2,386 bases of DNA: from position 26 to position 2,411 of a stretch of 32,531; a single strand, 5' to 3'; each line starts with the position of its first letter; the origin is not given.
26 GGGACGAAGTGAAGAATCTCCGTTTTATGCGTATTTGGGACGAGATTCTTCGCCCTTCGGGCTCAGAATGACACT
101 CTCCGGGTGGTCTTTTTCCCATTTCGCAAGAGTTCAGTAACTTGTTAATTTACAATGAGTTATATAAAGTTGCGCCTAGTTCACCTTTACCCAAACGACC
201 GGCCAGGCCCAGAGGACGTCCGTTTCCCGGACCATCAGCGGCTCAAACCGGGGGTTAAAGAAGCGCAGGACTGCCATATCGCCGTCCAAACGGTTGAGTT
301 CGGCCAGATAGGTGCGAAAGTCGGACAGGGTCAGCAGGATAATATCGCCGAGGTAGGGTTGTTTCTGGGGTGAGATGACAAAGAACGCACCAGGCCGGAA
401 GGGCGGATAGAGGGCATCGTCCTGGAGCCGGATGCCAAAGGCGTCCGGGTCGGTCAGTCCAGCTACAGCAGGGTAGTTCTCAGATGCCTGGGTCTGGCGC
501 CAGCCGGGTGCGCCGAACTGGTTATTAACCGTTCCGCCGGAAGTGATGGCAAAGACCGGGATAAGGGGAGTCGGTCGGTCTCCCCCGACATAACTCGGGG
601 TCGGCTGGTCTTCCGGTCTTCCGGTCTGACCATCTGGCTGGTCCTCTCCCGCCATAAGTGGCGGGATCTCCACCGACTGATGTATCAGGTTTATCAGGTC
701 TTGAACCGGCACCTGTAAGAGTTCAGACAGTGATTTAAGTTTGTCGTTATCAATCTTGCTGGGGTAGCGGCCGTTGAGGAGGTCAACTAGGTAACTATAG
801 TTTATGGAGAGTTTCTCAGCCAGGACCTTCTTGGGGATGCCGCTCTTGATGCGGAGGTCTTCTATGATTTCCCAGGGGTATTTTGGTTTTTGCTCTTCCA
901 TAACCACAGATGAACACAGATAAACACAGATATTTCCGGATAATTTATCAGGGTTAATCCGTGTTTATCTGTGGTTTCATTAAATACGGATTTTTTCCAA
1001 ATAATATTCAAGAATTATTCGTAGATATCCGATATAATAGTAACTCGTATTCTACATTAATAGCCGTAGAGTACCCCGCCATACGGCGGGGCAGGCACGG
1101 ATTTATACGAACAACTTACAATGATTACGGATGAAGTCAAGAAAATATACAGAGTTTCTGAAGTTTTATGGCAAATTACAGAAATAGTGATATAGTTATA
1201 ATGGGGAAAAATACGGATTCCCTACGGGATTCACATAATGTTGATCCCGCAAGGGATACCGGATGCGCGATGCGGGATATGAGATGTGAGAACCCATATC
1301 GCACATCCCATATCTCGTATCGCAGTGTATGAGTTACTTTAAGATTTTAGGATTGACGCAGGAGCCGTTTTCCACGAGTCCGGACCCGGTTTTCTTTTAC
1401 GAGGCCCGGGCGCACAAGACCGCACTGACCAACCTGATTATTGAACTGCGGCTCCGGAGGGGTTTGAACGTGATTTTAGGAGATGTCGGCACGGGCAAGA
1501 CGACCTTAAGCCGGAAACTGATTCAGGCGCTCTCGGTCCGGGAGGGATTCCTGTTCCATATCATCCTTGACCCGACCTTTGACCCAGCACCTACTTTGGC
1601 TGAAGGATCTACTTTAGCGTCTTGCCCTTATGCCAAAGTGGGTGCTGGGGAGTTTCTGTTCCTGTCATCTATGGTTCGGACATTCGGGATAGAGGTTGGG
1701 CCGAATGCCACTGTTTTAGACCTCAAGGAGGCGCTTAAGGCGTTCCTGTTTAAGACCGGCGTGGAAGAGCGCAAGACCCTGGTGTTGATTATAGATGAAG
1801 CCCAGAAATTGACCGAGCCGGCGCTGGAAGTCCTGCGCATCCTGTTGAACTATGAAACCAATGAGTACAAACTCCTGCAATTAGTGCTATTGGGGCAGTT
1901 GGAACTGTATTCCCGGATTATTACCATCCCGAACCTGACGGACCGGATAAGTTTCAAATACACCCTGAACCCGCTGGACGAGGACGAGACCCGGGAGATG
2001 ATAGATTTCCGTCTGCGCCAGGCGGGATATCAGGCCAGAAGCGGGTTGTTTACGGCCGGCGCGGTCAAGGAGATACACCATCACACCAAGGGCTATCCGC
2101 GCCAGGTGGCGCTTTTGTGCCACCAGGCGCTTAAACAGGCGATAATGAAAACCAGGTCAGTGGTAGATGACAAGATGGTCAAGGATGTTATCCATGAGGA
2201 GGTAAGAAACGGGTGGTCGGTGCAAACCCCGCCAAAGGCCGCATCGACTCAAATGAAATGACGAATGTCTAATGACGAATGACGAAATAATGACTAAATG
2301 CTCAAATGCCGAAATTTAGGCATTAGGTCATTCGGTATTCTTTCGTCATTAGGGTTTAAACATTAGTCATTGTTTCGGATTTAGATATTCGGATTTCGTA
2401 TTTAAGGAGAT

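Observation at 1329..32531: Orphan secretin module genetically coupled to a giant coiled-coil/TPR protein and a >7,400-aa Ig-repeat surface protein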

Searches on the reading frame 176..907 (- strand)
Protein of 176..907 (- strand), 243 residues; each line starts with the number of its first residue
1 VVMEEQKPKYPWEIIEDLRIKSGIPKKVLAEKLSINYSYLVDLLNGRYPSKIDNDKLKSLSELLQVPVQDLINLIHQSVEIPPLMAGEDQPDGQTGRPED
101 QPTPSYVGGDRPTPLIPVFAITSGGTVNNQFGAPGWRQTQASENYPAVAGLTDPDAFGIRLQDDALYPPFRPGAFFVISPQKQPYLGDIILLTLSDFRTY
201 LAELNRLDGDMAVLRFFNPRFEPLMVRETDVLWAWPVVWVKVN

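Call 5: search_protein_families(library=pfam, proteins=[window:176-907:-], max_evalue=0.01)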
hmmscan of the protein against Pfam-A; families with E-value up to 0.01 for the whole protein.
window:176-907:- (243 aa): 4 families
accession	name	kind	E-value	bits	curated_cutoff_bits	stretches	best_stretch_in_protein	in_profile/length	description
PF00717.28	Peptidase_S24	-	7.7e-07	29.3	23.3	1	130-229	7-107/116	Peptidase S24-like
PF01381.28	HTH_3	-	5.8e-06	26.7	23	1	15-71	1-55/55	Helix-turn-helix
PF12844.13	HTH_19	-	0.0033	17.7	30.2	1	15-74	4-61/64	Helix-turn-helix domain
PF13443.12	HTH_26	-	0.0057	17.3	22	1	18-75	5-61/63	Cro/C1-type HTH DNA-binding domain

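Call 6: search_protein_families(library=ncbifam, proteins=[window:176-907:-], max_evalue=0.01)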
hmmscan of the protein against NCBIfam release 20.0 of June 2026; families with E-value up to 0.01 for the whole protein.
window:176-907:- (243 aa): 2 families
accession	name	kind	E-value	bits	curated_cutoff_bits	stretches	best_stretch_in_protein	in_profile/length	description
NF047948.1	male_kill_WMK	equivalog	0.00016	21.2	300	1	15-73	10-66/300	WO male-killing family protein Wmk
NF048000.1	ECH1013_TF_S24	equivalog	0.0069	16.3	300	0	21-73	13-64/204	ECH_1013 family putative transcriptional regulator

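Call 92: search_protein_families(library=phrogs, proteins=[window:176-907:-], max_evalue=0.001)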
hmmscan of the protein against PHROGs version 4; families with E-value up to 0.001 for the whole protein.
window:176-907:- (243 aa): 3 families
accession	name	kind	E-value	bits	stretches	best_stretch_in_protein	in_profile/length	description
phrog_4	-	transcription regulation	4e-14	53.4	1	13-240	139-335/400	transcriptional repressor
phrog_3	-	transcription regulation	1.3e-05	26.2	1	4-76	82-150/430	transcriptional repressor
phrog_8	-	transcription regulation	0.00021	21.8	1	13-73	79-217/346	transcriptional regulator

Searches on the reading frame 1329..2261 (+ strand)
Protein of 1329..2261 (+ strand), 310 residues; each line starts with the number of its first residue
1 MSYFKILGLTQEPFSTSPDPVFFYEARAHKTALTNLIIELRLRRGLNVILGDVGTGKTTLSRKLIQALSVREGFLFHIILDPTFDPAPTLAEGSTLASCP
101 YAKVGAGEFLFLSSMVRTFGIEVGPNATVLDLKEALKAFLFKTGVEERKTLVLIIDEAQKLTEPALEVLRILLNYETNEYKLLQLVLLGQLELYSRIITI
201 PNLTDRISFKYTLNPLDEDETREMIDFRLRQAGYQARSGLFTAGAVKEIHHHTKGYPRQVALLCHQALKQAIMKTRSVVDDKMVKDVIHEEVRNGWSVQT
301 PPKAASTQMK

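Call 5: search_protein_families(library=pfam, proteins=[window:1329-2261:+], max_evalue=0.01)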
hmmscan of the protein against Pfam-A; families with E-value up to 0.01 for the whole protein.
window:1329-2261:+ (310 aa): 9 families
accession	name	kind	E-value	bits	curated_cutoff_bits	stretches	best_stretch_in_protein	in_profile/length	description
PF13401.12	AAA_22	-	1.8e-16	61.1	27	1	43-196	4-129/130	AAA domain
PF20703.3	nSTAND1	-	1.6e-08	35.1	27.1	1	14-265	8-231/379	Novel STAND NTPase 1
PF13191.12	AAA_16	-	2e-07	32.1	32.6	1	32-176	11-159/167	AAA ATPase domain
PF01637.24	ATPase_2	-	1.2e-06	28.9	33.2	1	46-260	22-222/225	ATPase domain predominantly from Archaea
PF13245.12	AAA_19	-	4.4e-05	24.1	25.1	1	38-173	5-115/134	AAA domain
PF13173.12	AAA_14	-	0.00025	21.5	27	0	136-217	51-124/129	AAA domain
PF02367.23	TsaE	-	0.00061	20.2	26.6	1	46-84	23-56/128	Threonylcarbamoyl adenosine biosynthesis protein TsaE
PF07728.20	AAA_5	-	0.0045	17.4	22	0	48-71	3-26/139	AAA domain (dynein-related subfamily)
PF13604.12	AAA_30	-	0.0074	16.5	27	0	43-167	17-106/191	AAA domain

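Call 6: search_protein_families(library=ncbifam, proteins=[window:1329-2261:+], max_evalue=0.01)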
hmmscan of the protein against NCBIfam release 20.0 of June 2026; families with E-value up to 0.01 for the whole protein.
window:1329-2261:+ (310 aa): 3 families
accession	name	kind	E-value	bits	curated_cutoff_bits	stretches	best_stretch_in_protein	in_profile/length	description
TIGR03015.1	pepcterm_ATPase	hypoth_equivalog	2.3e-52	178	324.5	2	113-290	89-265/269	XrtA/PEP-CTERM system-associated ATPase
NF047389.1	ATPase_Sll1717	subfamily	1.4e-05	24.4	75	0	134-290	172-348/454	P-loop ATPase, Sll1717 family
TIGR01447.1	recD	equivalog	0.0025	16.5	310.15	1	28-69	147-188/597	exodeoxyribonuclease V subunit alpha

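Call 56: search_solved_structures(query=window:1329-2258:+, max_evalue=0.01)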
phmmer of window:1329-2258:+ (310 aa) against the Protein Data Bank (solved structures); distinct sequences matched with E-value up to 0.01: 0.

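Call 92: search_protein_families(library=phrogs, proteins=[window:1329-2261:+], max_evalue=0.001)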
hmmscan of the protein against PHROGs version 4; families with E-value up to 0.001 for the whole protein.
window:1329-2261:+ (310 aa): 3 families
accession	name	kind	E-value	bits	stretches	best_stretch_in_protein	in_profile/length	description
phrog_296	-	integration and excision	8.1e-21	75.3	1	37-287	311-518/626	DNA transposition protein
phrog_2630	-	unknown function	2.9e-08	34.4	0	133-292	103-258/326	-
phrog_6841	-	unknown function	2.2e-06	27.8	1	128-291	145-301/470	-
